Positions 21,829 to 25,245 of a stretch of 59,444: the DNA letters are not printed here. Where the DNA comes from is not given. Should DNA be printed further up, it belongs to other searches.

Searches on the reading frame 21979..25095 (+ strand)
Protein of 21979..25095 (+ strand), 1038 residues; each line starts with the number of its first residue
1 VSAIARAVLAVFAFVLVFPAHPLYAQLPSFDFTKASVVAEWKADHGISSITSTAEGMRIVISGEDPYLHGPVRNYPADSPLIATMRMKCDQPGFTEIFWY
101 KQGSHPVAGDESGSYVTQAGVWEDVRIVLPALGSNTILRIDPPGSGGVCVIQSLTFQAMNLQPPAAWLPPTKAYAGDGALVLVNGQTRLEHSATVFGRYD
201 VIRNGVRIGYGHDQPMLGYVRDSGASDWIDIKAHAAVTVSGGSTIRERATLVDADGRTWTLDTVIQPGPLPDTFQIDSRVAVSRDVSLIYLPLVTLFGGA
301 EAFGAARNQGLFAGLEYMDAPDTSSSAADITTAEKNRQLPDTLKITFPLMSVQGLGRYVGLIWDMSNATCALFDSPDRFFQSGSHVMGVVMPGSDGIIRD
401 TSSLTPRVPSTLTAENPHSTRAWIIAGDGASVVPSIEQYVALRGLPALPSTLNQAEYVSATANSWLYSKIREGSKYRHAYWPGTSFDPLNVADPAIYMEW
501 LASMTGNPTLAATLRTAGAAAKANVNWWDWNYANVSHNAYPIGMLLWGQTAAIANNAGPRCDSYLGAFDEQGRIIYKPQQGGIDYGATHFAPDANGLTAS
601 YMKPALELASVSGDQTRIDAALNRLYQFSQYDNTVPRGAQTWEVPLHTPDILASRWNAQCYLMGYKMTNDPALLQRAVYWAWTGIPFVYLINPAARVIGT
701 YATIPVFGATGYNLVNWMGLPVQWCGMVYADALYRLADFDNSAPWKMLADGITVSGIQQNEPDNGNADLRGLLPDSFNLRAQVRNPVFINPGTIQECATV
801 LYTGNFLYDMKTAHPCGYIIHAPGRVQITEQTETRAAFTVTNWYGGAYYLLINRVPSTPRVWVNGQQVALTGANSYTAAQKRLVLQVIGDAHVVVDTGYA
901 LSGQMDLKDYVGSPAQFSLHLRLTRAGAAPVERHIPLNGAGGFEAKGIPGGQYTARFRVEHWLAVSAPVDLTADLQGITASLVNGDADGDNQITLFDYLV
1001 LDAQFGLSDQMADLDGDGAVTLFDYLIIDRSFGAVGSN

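Call 7: search_protein_families(library=pfam, proteins=[window:21979-25095:+])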
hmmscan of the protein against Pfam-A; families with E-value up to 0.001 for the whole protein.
window:21979-25095:+ (1038 aa): 0 families

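Call 65: search_solved_structures(query=window:21979-25095:+, max_evalue=0.001)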
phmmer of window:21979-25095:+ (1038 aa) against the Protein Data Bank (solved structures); distinct sequences matched with E-value up to 0.001: 0.
